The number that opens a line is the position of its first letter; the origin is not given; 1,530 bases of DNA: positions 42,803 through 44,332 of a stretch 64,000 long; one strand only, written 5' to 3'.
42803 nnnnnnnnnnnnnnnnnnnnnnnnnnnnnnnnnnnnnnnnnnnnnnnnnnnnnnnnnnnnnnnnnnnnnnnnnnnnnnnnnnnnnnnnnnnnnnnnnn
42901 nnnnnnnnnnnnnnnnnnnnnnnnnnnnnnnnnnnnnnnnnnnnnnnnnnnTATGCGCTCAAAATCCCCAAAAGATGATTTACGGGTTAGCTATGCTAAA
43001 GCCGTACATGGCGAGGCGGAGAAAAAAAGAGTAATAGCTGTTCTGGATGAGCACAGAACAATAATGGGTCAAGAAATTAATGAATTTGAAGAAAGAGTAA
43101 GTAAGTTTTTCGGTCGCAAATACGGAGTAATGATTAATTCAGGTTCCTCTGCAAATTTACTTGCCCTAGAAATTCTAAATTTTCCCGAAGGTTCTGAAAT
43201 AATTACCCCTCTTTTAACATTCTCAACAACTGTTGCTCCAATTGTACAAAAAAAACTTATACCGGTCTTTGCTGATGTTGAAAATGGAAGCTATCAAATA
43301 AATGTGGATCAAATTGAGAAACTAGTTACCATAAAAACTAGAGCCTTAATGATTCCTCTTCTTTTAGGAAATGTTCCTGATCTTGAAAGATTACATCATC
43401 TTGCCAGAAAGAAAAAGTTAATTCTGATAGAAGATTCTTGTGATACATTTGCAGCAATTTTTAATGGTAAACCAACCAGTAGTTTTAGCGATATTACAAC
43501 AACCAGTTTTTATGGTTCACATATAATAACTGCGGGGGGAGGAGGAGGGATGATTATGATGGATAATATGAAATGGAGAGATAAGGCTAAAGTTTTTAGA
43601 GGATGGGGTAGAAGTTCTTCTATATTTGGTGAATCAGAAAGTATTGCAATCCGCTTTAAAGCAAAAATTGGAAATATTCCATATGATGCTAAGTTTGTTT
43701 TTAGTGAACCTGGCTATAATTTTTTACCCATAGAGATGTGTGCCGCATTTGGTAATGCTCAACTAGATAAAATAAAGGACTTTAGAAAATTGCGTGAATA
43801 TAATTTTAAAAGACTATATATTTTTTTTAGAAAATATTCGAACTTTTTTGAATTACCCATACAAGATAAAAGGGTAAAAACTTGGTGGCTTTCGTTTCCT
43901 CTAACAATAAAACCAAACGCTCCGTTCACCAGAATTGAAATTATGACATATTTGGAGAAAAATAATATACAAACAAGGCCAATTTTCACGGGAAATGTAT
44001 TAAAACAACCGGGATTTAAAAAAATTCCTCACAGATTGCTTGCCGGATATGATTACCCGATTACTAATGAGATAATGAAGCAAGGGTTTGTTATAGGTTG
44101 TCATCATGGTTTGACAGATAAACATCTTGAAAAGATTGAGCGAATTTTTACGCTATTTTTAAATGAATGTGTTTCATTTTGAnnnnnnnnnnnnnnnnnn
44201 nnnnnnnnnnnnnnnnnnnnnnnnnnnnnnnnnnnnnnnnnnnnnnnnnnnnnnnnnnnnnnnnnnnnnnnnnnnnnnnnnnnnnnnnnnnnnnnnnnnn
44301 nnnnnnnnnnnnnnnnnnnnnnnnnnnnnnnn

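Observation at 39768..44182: CDP-3,6-dideoxyhexose-type operon ending in a DegT-family enzyme whose catalytic Lys is replaced by His (E1/ColD-like 3-dehydratase)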

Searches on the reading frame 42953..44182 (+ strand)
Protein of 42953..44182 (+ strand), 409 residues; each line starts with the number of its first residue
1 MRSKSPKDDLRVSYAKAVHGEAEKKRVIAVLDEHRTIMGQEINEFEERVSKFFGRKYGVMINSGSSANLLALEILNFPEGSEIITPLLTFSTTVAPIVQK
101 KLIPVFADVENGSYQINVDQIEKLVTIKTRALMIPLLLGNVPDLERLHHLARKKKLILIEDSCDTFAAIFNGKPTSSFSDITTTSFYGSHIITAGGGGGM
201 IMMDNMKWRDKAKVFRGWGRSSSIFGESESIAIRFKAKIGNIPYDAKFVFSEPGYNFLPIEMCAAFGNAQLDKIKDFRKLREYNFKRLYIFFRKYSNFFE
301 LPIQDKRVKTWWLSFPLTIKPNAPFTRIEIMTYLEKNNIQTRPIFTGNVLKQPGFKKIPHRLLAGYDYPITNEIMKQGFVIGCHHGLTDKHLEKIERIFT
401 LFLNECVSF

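Call 3: search_protein_families(library=ncbifam, proteins=[window:42953-44182:+], max_evalue=0.001)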
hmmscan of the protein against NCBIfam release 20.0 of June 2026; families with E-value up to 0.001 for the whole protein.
window:42953-44182:+ (409 aa): 12 families
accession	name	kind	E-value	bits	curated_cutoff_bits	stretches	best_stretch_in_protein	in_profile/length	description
NF011936.0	PRK15407.1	equivalog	1.2e-99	334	423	1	9-403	34-436/440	lipopolysaccharide biosynthesis protein RfbH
TIGR04181.1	NHT_00031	hypoth_equivalog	1.5e-41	142.5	420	1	22-360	11-340/359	LegC family aminotransferase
TIGR03588.1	PseC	equivalog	4.2e-39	134.5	423.5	1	13-397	3-374/380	UDP-4-amino-4,6-dideoxy-N-acetyl-beta-L-altrosamine transaminase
NF008687.0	PRK11706.1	equivalog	5.2e-31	107.7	375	1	15-341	5-316/375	dTDP-4-amino-4,6-dideoxygalactose transaminase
NF008658.2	PRK11658.1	equivalog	1.8e-23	82.8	631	1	14-345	7-324/379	UDP-4-amino-4-deoxy-L-arabinose aminotransferase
TIGR02379.1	ECA_wecE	subfamily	3.6e-23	81.9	434.85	1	49-339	40-315/376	dTDP-4-amino-4,6-dideoxy-D-glucose transaminase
TIGR04427.1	PLP_DesI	equivalog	7.4e-19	68.1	650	1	29-219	40-228/390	dTDP-4-dehydro-6-deoxyglucose aminotransferase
TIGR01326.1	OAH_OAS_sulfhy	subfamily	3.6e-06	26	495.1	1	42-210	59-226/418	O-acetylhomoserine aminocarboxypropyltransferase/cysteine synthase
NF005744.0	PRK07568.1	subfamily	8.1e-06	24.9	389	1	59-181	91-220/398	pyridoxal phosphate-dependent aminotransferase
NF004650.0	PRK05994.1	equivalog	0.00027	19.9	667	1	44-196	67-220/427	O-acetylhomoserine aminocarboxypropyltransferase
NF004975.0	PRK06348.1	equivalog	0.00031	19.9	549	1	41-162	74-202/384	pyridoxal phosphate-dependent aminotransferase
NF004770.0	PRK06108.1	subfamily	0.00078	18.4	422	0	59-182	100-230/396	pyridoxal phosphate-dependent aminotransferase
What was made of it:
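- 42953..44182 (+): E1L, 409 aa: His-for-Lys DegT-fold sugar 3-dehydratase of a Cys-free third lineage. NF011936 RfbH 334 bits, below the 423 cut-off (call 3).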

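Call 4: search_protein_families(library=pfam, proteins=[window:42953-44182:+], max_evalue=0.001)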
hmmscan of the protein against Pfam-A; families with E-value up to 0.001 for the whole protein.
window:42953-44182:+ (409 aa): 3 families
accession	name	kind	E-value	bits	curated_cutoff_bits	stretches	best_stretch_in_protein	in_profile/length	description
PF01041.23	DegT_DnrJ_EryC1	-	3.4e-71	240.8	19.8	1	20-395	4-355/360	DegT/DnrJ/EryC1/StrS aminotransferase family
PF00155.27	Aminotran_1_2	-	5e-05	23.1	19.7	1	40-161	42-185/361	Aminotransferase class I and II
PF01053.26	Cys_Met_Meta_PP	-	0.00049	19.2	27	1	43-185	55-195/381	Cys/Met metabolism PLP-dependent enzyme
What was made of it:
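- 42953..44182 (+): PF01041 240.8 bits (call 4).
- Checked: Gene 5 (42953-44182) is a DegT-family protein (PF01041, 240.8 bits, call 4).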

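Call 5: search_solved_structures(query=window:42953-44182:+, max_evalue=1e-10, show_alignments=4)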
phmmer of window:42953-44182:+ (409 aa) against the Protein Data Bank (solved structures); distinct sequences matched with E-value up to 1e-10: 55.
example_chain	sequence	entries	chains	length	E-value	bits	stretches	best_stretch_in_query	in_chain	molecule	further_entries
3bcx_A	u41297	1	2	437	1.4e-69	238.1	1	30-402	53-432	CDP-6-deoxy-L-threo-D-glycero-4-hexulose-3-dehydrase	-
3bb8_A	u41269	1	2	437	2.3e-68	234.1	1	30-402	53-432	CDP-4-keto-6-deoxy-D-glucose-3-dehydrase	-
3b8x_A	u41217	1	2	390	1.1e-46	162.7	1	15-357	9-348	Pyridoxamine 5-phosphate-dependent dehydrase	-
2r0t_A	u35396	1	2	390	1.5e-46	162.3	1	15-357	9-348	Pyridoxamine 5-phosphate-dependent dehydrase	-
3gr9_A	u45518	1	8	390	1.5e-46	162.3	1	15-357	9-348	ColD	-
2gms_A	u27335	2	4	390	1.8e-46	162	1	15-357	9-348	Putative pyridoxamine 5-phosphate-dependent dehydrase, Wbdk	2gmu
7b0m_AAA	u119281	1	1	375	1.6e-37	132.5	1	20-221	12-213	Sugar aminotransferase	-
7b0d_A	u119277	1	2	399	4.5e-36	127.8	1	25-231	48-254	Glutamine--scyllo-inositol transaminase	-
9wvy_A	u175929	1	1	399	2.5e-30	108.8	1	9-383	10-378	Putative NDP-4-keto-6-deoxyglucose-3-dehydratase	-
3bn1_A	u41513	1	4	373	1.2e-29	106.7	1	23-220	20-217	Perosamine synthetase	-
3dr7_A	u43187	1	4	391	1.3e-29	106.4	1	23-220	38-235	Putative perosamine synthetase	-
3dr4_A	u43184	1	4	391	1.8e-29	106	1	23-220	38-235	Putative perosamine synthetase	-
5u1z_A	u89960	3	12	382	3e-24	88.8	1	30-220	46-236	Putative aminotransferase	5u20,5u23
5u21_A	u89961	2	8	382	3.9e-24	88.5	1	30-220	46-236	Putative aminotransferase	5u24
7n63_A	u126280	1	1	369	4e-24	88.4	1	29-219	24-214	Putative aminotransferase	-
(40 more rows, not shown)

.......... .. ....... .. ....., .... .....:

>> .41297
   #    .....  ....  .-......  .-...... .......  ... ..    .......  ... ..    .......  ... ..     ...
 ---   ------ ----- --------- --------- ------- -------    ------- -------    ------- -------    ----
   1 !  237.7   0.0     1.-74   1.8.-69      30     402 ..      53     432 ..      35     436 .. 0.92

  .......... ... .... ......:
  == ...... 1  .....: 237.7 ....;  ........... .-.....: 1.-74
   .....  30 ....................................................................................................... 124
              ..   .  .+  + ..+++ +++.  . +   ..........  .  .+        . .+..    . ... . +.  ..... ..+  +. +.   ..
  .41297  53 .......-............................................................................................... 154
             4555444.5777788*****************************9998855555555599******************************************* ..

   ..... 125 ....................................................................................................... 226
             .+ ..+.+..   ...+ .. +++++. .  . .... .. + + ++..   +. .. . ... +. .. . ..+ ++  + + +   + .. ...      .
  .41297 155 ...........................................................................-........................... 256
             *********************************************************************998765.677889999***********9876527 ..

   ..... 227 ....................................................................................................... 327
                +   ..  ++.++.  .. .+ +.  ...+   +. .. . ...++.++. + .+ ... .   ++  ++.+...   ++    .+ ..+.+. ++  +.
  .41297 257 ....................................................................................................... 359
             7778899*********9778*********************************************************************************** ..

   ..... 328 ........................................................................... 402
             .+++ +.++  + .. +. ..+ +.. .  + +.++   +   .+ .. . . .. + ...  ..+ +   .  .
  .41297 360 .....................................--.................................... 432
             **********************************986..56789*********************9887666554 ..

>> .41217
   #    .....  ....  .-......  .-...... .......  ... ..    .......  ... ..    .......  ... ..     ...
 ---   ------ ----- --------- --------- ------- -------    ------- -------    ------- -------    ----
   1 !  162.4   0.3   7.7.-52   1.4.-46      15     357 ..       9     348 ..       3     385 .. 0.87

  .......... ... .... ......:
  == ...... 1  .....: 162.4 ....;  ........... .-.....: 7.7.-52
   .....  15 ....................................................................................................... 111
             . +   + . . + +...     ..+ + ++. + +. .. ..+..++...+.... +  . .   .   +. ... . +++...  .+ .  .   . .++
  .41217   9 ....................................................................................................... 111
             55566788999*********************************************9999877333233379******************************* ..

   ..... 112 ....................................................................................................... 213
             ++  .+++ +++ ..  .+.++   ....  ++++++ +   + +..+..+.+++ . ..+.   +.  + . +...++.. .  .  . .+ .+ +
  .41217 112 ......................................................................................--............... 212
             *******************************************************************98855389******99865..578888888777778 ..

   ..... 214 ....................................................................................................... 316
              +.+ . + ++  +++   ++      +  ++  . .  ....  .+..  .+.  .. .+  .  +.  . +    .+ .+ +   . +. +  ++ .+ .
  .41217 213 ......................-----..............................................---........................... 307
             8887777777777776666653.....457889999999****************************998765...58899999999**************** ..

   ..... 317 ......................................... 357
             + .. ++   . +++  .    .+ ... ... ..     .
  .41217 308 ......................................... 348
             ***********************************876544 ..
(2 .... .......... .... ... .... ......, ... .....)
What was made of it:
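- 42953..44182 (+): PDB: E1 3bcx 1.4e-69, ColD 1e-46 (call 5).
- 43604..43666 (+): Loop W218-K238 (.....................), which replaces the E1 Cys-X-Cys-X7-Cys iron-sulfur loop. E1 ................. aligns with RSSSIF-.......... (call 5).
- On ColD (GDP-4-keto-6-deoxymannose 3-dehydratase): 162 bits vs 238 for E1 (call 5).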

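Call 7: find_homologous_proteins(query=window:42953-44182:+, max_evalue=1e-20)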
Query window:42953-44182:+ (409 aa): 7511 proteins with E <= 1e-20 among 8000 candidates; the best 120 are listed.
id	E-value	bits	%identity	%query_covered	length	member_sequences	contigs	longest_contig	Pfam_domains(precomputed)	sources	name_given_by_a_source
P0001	3.4e-276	933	100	100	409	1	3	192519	PF01041.24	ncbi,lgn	-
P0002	3.2e-217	739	80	100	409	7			PF01041.24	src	-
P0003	2.7e-216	736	79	100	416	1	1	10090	PF01053.27,PF01041.24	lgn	-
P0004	1.1e-191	655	70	98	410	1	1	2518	PF00155.28,PF01053.27,PF01041.24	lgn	-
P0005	2.9e-190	650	71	97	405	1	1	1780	PF00155.28,PF01041.24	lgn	-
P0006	1.2e-189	648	70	97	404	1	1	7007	PF00155.28,PF01212.28,PF01053.27,PF01041.24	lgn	-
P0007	1.3e-189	648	69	98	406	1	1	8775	PF00155.28,PF01053.27,PF01041.24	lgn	-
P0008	1.5e-189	648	71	97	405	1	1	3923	PF00155.28,PF01041.24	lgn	-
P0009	2.4e-188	644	68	97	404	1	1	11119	PF00155.28,PF01212.28,PF01041.24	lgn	-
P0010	3.7e-188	643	68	98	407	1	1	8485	PF00155.28,PF01053.27,PF01041.24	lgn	-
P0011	8.7e-188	642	69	98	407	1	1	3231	PF00155.28,PF01053.27,PF01041.24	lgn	-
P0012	1.2e-187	642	69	98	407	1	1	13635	PF01053.27,PF01041.24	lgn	-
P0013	1.3e-187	642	68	98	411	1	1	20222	PF00155.28,PF01041.24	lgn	-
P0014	3.3e-187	640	68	97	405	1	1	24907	PF00155.28,PF01212.28,PF01041.24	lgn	-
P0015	3.8e-187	640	67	99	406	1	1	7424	PF00155.28,PF01053.27,PF01041.24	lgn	-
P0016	5.9e-187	639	70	96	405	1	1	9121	PF00155.28,PF01212.28,PF01041.24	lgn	-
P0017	8.5e-187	639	69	97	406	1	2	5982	PF01041.24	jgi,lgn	-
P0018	2.2e-186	638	68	97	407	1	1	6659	PF00155.28,PF01053.27,PF01041.24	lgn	-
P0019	3.2e-186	637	68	97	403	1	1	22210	PF00155.28,PF01212.28,PF01053.27,PF01041.24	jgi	jgi:CDP-4-dehydro-6-deoxyglucose reductase, E1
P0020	3.5e-186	637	67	97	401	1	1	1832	PF00155.28,PF01212.28,PF01053.27,PF01041.24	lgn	-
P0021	3.8e-186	637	68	98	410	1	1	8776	PF00155.28,PF01041.24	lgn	-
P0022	5.4e-186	636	69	97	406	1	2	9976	PF01041.24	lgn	-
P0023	6.2e-186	636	67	99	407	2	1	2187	PF00155.28,PF01212.28,PF01041.24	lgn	-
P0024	8.7e-186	636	68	97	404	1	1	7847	PF00155.28,PF01212.28,PF01053.27,PF01041.24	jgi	jgi:CDP-4-dehydro-6-deoxyglucose reductase, E1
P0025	4.4e-185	633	68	97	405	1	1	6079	PF00155.28,PF01212.28,PF01041.24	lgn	-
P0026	6.0e-185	633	67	97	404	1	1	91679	PF01053.27,PF01041.24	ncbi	-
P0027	6.9e-185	633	67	98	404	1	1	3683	PF00155.28,PF01041.24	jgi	-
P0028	8.7e-185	632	67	97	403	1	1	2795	PF00155.28,PF01212.28,PF01053.27,PF01041.24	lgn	-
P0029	5.3e-184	630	66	99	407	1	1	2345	PF01041.24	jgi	-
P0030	5.5e-184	630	67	98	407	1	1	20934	PF00155.28,PF01041.24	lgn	-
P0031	6.0e-184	630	67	98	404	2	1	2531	PF00155.28,PF01041.24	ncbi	-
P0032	7.5e-184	629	69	97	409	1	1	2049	PF00155.28,PF01053.27,PF01041.24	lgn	-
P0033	8.8e-184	629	67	98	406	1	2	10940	PF00155.28,PF01212.28,PF01041.24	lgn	-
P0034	1.4e-183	628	66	98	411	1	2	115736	PF00155.28,PF01053.27,PF01041.24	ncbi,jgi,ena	-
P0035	1.8e-183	628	66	99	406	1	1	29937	PF00155.28,PF01212.28,PF01041.24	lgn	-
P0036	3.2e-183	627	67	97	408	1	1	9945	PF00155.28,PF01041.24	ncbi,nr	ncbi:MAG: aminotransferase class I/II-fold pyridoxal phosphate-dependent enzyme [bacterium]|nr:amino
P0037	7.8e-183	626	67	99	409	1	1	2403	PF00155.28,PF01212.28,PF01053.27,PF01041.24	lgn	-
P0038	1.1e-182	625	69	96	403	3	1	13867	PF00155.28,PF01053.27,PF01041.24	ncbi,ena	-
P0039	1.7e-182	625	68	97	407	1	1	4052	PF00155.28,PF01041.24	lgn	-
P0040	2.3e-182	624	67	97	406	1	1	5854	PF01053.27,PF01041.24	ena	-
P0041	2.3e-182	624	66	98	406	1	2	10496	PF01041.24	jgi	-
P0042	2.4e-182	624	68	99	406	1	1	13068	PF00155.28,PF01053.27,PF01041.24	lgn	-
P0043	2.8e-182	624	66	98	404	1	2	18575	PF01041.24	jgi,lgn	jgi:CDP-6-deoxy-D-xylo-4-hexulose-3-dehydrase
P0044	5.0e-182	623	68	97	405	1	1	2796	PF00155.28,PF01053.27,PF01041.24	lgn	-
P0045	8.4e-182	623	67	97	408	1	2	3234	PF00155.28,PF01212.28,PF01041.24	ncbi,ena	-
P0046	8.8e-182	622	66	97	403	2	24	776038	PF01212.28,PF01041.24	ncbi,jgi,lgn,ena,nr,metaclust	ncbi:MAG: hypothetical protein A3B47_00360 [Candidatus Levybacteria bacterium RIFCSPLOWO2_01_FULL_39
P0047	9.8e-182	622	66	97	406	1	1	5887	PF00155.28,PF01041.24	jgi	jgi:CDP-6-deoxy-D-xylo-4-hexulose-3-dehydrase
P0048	2.3e-181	621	65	97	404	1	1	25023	PF01212.28,PF01041.24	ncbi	-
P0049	2.9e-181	621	66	97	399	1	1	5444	PF00155.28,PF01041.24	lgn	-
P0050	3.2e-181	621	68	97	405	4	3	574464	PF00155.28,PF01041.24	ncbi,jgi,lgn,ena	-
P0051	4.9e-181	620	67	97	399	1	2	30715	PF00155.28,PF01041.24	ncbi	-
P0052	6.3e-181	620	68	97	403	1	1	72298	PF00155.28,PF01041.24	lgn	-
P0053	7.5e-181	619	68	97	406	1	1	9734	PF00155.28,PF01212.28,PF01053.27,PF01041.24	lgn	-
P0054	1.1e-180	619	66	99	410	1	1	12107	PF00155.28,PF01212.28,PF01041.24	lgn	-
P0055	1.5e-180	618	68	97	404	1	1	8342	PF00155.28,PF01053.27,PF01041.24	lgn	-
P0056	1.7e-180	618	67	98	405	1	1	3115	PF01041.24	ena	-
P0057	2.3e-180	618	66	98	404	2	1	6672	PF00155.28,PF01041.24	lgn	-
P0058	2.5e-180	618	68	99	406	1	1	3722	PF01053.27,PF01041.24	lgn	-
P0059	3.9e-180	617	66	98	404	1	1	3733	PF00155.28,PF01041.24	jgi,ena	-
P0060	4.2e-180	617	67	98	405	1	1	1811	PF01041.24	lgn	-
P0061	5.2e-180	617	68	96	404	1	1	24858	PF00155.28,PF01053.27,PF01041.24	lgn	-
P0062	8.8e-180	616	66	98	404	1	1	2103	PF01041.24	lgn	-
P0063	1.0e-179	616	67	99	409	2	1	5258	PF01041.24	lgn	-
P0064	1.1e-179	616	67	98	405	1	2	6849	PF00155.28,PF01041.24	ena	-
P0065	1.8e-179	615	66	97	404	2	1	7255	PF00155.28,PF01041.24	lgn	-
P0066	3.0e-179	614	65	97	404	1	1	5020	PF01053.27,PF01041.24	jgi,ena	-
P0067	3.6e-179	614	66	97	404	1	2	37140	PF00155.28,PF01212.28,PF01041.24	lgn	-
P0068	4.0e-179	614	66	99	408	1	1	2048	PF00155.28,PF01041.24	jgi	jgi:CDP-4-dehydro-6-deoxyglucose reductase, E1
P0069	4.9e-179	613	67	97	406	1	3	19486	PF00155.28,PF01041.24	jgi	jgi:CDP-4-dehydro-6-deoxyglucose reductase, E1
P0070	5.7e-179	613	65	98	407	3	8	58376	PF01041.24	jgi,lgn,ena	-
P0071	6.3e-179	613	65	99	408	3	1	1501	PF00155.28,PF01053.27,PF01041.24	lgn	-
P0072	9.2e-179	613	66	98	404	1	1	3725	PF00155.28,PF01041.24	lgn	-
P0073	9.3e-179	613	66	97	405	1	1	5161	PF00155.28,PF01041.24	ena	-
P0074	9.8e-179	612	66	97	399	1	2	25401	PF01041.24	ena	-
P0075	1.2e-178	612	64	97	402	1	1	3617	PF01212.28,PF01041.24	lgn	-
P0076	1.3e-178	612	66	98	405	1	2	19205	PF00155.28,PF01041.24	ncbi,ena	-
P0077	1.3e-178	612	66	97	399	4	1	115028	PF01041.24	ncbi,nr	ncbi:MAG: aminotransferase class I/II-fold pyridoxal phosphate-dependent enzyme [Candidatus Levybact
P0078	1.3e-178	612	66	98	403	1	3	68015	PF00155.28,PF00266.26,PF01212.28,PF01053.27,PF01041.24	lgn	-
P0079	1.6e-178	612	64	96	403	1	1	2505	PF01053.27,PF01041.24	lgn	-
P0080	1.7e-178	612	66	99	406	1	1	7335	PF00155.28,PF01041.24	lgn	-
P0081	2.3e-178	611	65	97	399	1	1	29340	PF01041.24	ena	-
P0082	3.1e-178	611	66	99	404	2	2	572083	PF01212.28,PF01041.24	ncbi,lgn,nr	ncbi:MAG: DegT/DnrJ/EryC1/StrS family aminotransferase [Patescibacteria group bacterium]|nr:DegT/Dnr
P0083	4.0e-178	610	66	97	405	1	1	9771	PF00155.28,PF01041.24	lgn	-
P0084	4.8e-178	610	65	99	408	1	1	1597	PF00155.28,PF01041.24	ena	-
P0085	5.1e-178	610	65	98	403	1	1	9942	PF00155.28,PF01212.28,PF01053.27,PF01041.24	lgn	-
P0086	5.7e-178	610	65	98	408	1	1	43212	PF01041.24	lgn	-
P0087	6.1e-178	610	65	97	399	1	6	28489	PF01041.24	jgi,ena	-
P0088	6.7e-178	610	64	100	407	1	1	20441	PF00155.28,PF01053.27,PF01041.24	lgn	-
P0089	6.8e-178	610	66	98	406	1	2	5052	PF00155.28,PF01053.27,PF01041.24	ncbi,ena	-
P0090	9.1e-178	609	66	98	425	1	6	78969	PF01041.24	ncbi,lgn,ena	-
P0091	9.4e-178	609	66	98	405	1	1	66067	PF01041.24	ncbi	ncbi:MAG: aminotransferase class I/II-fold pyridoxal phosphate-dependent enzyme [Patescibacteria gro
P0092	9.6e-178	609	65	99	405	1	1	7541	PF00155.28,PF01053.27,PF01041.24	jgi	-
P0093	1.1e-177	609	67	98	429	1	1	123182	PF01053.27,PF01041.24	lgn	-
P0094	1.1e-177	609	66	98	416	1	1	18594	PF00155.28,PF01212.28,PF01053.27,PF01041.24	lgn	-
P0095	1.2e-177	609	66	97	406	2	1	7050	PF00155.28,PF01053.27,PF01041.24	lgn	-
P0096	1.3e-177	609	66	97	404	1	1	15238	PF00155.28,PF01212.28,PF01041.24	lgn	-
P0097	1.9e-177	608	64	99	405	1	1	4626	PF01053.27,PF01041.24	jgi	-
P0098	1.9e-177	608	65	98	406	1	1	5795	PF00155.28,PF01053.27,PF01041.24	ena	-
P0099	2.1e-177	608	65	97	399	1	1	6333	PF01041.24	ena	-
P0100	2.4e-177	608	66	98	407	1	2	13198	PF00155.28,PF01041.24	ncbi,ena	ncbi:MAG: aminotransferase class I/II-fold pyridoxal phosphate-dependent enzyme [Patescibacteria gro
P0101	2.6e-177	608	66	98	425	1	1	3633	PF01041.24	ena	-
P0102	2.7e-177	608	66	96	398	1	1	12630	PF01053.27,PF01041.24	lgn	-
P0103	2.8e-177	608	66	98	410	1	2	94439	PF00155.28,PF01041.24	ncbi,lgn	-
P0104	2.9e-177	608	68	97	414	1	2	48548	PF00155.28,PF01041.24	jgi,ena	-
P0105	3.1e-177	607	66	98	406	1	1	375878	PF00155.28,PF01053.27,PF01041.24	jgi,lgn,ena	-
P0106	3.1e-177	607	64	98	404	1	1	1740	PF00155.28,PF01053.27,PF01041.24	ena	-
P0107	3.6e-177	607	67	97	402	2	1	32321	PF00155.28,PF01041.24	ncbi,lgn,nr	ncbi:aminotransferase class I/II-fold pyridoxal phosphate-dependent enzyme [Candidatus Roizmanbacter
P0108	4.0e-177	607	65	97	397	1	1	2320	PF00155.28,PF01053.27,PF01041.24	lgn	-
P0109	4.1e-177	607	66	97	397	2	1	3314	PF00155.28,PF01053.27,PF01041.24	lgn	-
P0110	5.0e-177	607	65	98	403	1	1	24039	PF01212.28,PF01053.27,PF01041.24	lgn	-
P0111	5.1e-177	607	66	97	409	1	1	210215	PF00155.28,PF01053.27,PF01041.24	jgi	-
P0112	5.4e-177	607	67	99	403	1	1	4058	PF00155.28,PF01212.28,PF01053.27,PF01041.24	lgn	-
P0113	6.6e-177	606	65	99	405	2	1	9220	PF00155.28,PF01212.28,PF01041.24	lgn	-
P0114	6.6e-177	606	66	98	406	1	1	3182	PF01041.24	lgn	-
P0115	7.0e-177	606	66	97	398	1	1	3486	PF01041.24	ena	-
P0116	7.2e-177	606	67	97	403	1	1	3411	PF01041.24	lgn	-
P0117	7.3e-177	606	65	97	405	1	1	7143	PF01041.24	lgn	-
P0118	7.3e-177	606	65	97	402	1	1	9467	PF00155.28,PF01053.27,PF01041.24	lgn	-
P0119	8.8e-177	606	66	96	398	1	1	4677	PF01041.24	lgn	-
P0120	9.2e-177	606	66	98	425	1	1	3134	PF01041.24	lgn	-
